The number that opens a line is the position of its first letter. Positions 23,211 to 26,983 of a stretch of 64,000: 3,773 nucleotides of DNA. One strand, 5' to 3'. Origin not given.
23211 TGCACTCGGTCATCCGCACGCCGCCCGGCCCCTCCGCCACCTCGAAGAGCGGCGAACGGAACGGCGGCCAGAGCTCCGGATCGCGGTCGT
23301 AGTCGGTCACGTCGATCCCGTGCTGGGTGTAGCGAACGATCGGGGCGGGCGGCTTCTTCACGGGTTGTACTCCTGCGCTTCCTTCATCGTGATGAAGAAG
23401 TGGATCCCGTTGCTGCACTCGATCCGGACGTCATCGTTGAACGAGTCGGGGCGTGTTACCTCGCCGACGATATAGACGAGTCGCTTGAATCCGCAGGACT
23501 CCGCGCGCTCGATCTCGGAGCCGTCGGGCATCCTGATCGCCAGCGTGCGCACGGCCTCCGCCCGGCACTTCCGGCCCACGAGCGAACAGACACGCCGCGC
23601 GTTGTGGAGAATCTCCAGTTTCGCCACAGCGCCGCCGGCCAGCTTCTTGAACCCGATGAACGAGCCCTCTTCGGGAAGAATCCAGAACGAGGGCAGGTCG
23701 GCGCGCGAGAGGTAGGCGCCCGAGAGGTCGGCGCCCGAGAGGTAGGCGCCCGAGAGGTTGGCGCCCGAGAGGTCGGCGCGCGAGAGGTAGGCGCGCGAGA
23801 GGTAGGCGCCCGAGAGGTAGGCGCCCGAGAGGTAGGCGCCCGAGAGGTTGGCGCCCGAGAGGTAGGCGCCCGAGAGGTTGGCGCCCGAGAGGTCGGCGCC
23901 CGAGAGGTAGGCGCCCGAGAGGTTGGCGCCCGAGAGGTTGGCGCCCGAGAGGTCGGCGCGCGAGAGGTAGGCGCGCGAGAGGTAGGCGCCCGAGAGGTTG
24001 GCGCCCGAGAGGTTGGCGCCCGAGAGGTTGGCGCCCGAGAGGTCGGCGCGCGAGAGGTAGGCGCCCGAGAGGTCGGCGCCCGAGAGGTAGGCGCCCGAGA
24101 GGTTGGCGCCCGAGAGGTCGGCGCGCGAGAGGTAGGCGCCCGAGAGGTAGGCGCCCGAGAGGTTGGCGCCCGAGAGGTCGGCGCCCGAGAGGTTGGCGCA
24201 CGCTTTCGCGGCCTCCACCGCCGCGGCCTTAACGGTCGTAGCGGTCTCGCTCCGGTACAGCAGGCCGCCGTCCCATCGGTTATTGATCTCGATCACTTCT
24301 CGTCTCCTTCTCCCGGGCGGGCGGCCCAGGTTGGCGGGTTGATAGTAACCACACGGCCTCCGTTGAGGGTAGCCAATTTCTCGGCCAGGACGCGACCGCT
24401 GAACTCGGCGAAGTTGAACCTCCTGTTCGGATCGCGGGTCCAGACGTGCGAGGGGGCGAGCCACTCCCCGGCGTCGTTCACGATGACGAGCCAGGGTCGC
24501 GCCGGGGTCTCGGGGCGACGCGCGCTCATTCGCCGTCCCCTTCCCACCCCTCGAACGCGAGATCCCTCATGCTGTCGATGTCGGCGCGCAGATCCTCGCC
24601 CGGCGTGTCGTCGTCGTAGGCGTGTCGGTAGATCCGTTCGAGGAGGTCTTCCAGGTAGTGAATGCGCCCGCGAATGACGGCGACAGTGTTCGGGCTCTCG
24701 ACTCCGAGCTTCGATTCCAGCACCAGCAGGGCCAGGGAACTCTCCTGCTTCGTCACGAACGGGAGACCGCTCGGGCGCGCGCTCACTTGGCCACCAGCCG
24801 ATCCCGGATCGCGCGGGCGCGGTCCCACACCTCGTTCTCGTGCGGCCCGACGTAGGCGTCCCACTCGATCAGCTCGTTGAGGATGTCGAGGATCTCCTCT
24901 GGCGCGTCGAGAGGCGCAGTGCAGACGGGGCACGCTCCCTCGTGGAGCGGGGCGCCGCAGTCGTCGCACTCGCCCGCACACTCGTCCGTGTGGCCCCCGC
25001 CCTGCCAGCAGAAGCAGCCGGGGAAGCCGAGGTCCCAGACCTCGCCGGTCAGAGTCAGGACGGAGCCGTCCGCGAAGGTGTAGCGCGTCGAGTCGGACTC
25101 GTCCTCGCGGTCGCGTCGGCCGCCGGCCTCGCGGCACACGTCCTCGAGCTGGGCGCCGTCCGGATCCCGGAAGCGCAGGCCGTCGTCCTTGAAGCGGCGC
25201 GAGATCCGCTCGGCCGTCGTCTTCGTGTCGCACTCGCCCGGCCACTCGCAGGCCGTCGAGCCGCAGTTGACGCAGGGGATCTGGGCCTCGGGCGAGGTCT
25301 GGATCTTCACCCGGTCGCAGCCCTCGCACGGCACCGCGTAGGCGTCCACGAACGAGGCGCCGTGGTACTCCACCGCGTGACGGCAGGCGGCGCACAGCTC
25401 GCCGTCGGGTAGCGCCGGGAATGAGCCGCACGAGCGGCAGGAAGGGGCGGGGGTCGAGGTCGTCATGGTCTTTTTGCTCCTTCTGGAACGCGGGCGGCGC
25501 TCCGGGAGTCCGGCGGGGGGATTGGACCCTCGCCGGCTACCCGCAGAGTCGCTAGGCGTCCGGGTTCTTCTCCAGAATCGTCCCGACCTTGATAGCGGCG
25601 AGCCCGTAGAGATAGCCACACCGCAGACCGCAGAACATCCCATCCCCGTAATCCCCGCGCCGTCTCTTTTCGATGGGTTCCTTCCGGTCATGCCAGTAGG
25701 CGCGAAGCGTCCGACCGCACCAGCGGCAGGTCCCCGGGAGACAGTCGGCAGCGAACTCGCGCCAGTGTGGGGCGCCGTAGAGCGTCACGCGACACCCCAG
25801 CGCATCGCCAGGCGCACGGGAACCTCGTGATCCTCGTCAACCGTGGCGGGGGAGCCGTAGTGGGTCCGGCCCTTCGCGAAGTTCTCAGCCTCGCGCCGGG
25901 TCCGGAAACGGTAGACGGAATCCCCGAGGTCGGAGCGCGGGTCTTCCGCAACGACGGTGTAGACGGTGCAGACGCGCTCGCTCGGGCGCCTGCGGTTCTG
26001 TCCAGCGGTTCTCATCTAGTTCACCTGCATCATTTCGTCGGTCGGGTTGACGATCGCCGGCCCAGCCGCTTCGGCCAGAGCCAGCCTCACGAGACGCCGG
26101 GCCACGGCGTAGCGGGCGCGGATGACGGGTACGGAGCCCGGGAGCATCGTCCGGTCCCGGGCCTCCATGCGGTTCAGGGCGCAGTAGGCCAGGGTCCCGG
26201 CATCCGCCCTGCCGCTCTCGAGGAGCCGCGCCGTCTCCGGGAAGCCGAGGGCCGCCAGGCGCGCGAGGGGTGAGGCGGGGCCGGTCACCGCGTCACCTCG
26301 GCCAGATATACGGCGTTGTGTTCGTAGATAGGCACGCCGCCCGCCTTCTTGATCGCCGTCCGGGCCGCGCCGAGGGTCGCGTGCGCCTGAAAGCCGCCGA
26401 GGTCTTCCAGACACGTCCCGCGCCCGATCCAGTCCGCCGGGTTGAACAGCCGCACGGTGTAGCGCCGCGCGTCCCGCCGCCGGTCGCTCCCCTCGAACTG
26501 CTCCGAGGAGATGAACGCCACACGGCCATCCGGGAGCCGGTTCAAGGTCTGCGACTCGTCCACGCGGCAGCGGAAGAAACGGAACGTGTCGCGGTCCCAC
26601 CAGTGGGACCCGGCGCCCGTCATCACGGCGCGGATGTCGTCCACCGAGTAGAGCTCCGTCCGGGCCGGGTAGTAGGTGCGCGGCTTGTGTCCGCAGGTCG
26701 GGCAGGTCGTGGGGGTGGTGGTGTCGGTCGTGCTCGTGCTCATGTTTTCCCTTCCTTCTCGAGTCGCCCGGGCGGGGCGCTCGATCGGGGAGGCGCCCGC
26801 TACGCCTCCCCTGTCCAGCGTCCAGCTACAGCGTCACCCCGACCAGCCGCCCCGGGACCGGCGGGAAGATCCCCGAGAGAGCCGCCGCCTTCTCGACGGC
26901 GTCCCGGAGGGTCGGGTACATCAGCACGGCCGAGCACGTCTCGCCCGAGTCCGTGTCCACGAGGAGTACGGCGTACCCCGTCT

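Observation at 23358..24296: Idealised consensus pentapeptide-repeat protein encoded by 33 near-identical 15-bp units (candidate DNA mimic)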

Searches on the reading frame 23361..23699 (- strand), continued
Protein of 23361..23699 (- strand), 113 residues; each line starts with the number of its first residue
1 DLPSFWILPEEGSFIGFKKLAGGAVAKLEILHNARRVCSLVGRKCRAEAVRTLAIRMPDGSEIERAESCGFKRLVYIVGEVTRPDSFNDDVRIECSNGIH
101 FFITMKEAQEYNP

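Call 50: fold_search(model_id=the predicted structure, library=viral)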
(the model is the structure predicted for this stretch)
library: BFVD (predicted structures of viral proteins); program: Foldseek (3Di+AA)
matches with E <= 10: 365; with E <= 0.001: 32
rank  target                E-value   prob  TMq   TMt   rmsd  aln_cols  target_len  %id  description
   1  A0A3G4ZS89            3.1e-08  1.00  0.80  0.28   2.5       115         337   30  Pentapeptide repeat-containing protein [Edafosvirus sp.]
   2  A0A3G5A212            7.7e-08  1.00  0.80  0.38   2.1       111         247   23  Uncharacterized protein [Harvfovirus sp.]
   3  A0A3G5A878            1.8e-07  1.00  0.81  0.32   2.2       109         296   26  MORN repeat-containing protein [Hyperionvirus sp.]
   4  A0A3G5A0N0            2.4e-07  1.00  0.79  0.26   2.9       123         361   20  MORN repeat-containing protein [Harvfovirus sp.]
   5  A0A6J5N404            3.5e-07  1.00  0.78  0.54   1.6        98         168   35  Uncharacterized protein [uncultured Caudovirales phage]
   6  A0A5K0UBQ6            2.7e-06  1.00  0.77  0.32   6.1       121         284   21  Uncharacterized protein (Fragment) [Yasminevirus sp. GU-2018]
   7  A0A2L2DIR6            2.9e-06  1.00  0.81  0.73   4.3       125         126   26  Uncharacterized protein [Acanthamoeba polyphaga mimivirus]
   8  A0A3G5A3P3            6.4e-06  1.00  0.78  0.24   2.2       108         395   21  Uncharacterized protein (Fragment) [Harvfovirus sp.]
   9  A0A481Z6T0            1.0e-05  1.00  0.72  0.24   2.3       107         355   22  Antitoxin [Pithovirus LCPAC302]
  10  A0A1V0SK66            1.0e-05  1.00  0.69  0.10   4.8       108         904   20  RING finger domain protein [Klosneuvirus KNV1]
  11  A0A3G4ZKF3            1.1e-05  1.00  0.70  0.52   6.6       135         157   18  Uncharacterized protein [Terrestrivirus sp.]
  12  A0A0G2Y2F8            1.2e-05  1.00  0.79  0.61   3.9       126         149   20  Uncharacterized protein [Acanthamoeba polyphaga mimivirus Kroon]
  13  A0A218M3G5            1.3e-05  1.00  0.77  0.49   3.5       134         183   25  Uncharacterized protein [Acidovorax phage ACP17]
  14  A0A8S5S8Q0            1.8e-05  1.00  0.75  0.44   4.8       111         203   28  HEAT repeat domain-containing protein [Phage sp. ctGns7]
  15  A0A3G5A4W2            2.0e-05  1.00  0.78  0.20   3.3       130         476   22  MORN repeat-containing protein [Harvfovirus sp.]
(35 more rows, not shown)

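Call 54: find_encoding_contigs(protein=P0001, flank=5000)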
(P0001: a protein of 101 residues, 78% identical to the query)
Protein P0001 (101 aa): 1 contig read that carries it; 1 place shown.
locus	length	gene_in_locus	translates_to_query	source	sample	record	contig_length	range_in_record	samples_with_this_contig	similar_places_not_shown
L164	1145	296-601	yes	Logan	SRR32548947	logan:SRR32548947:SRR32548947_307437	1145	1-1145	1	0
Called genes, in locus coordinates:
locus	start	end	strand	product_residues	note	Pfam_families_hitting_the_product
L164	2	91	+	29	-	?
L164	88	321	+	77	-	-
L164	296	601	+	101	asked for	PF19062:DUF5758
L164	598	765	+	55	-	-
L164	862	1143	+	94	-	?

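Call 77: find_related_loci(query=window:23361-23699:-, collection=metagenome_contigs, flank=6000)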
Query window:23361-23699:- (113 aa) in metagenome_contigs; peptide patterns used: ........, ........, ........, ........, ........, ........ (x = any residue, [..] = any of these).
498 stretches matched a pattern; 210 encode a relative of the query (tblastn E <= 1e-3); the best 80 are kept; 80 distinct loci.
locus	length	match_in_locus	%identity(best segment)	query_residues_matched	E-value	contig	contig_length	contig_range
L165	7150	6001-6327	55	2-112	5e-35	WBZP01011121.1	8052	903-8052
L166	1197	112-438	55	1-111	1e-35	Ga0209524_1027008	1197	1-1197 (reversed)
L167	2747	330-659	51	2-111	2e-34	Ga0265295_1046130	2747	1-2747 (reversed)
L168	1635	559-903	50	2-111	2e-34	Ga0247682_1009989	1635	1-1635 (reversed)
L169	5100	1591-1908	53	1-111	4e-34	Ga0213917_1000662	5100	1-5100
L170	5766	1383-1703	52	1-111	7e-34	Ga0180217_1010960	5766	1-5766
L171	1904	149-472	55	2-112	6e-34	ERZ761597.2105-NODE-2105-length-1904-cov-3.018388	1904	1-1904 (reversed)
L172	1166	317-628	56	8-111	3e-34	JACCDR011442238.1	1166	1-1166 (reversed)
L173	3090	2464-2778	54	7-111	2e-33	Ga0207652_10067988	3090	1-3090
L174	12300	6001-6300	55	1-111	3e-33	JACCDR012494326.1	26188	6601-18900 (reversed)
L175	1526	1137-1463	52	2-111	5e-33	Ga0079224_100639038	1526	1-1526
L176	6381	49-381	50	1-111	8e-33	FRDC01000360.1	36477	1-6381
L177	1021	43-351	54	2-111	1e-33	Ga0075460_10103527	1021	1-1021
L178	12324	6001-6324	52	3-111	3e-32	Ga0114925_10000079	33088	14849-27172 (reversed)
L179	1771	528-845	47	2-111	3e-32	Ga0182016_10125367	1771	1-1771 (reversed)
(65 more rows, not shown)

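Call 80: search_solved_structures(query=A4, max_evalue=10, show_alignments=2)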
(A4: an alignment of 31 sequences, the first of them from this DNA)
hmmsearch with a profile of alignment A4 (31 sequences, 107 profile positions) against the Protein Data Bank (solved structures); distinct sequences matched with E-value up to 10: 0.

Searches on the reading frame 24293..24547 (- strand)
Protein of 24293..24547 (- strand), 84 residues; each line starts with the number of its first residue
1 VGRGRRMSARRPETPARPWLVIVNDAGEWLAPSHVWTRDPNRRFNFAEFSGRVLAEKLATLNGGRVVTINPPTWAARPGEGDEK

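Call 26: search_protein_families(library=pfam, proteins=[window:24293-24547:-], max_evalue=0.01)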
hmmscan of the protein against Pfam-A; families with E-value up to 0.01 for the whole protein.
window:24293-24547:- (84 aa): 0 families

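Call 44: search_protein_families(library=padloc, proteins=[window:24293-24547:-], max_evalue=0.01)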
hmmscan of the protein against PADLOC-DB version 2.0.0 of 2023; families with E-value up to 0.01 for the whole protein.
window:24293-24547:- (84 aa): 0 families

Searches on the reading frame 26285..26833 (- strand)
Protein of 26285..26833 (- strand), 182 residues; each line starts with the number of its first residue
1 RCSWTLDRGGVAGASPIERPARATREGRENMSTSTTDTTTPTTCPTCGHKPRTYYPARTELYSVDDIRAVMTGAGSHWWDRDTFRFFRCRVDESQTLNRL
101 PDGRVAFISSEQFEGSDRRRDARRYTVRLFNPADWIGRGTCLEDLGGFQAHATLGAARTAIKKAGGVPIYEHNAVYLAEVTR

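Call 9: search_protein_families(library=phrogs, proteins=[window:26285-26833:-], max_evalue=0.001)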
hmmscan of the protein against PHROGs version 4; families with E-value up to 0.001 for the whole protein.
window:26285-26833:- (182 aa): 1 family
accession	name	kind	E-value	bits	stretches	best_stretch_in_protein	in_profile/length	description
phrog_4655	-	unknown function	2.5e-11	44.5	1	58-163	26-116/123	-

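Call 26: search_protein_families(library=pfam, proteins=[window:26285-26743:-], max_evalue=0.01)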
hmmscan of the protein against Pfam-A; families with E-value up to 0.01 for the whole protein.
window:26285-26743:- (152 aa): 1 family
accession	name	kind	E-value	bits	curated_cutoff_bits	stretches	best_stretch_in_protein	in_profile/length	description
PF24239.1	DUF7447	-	9.2e-13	48.6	24.1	1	36-132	4-89/89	Family of unknown function (DUF7447)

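Call 44: search_protein_families(library=padloc, proteins=[window:26285-26743:-], max_evalue=0.01)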
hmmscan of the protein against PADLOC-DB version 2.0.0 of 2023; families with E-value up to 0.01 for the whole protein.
window:26285-26743:- (152 aa): 0 families
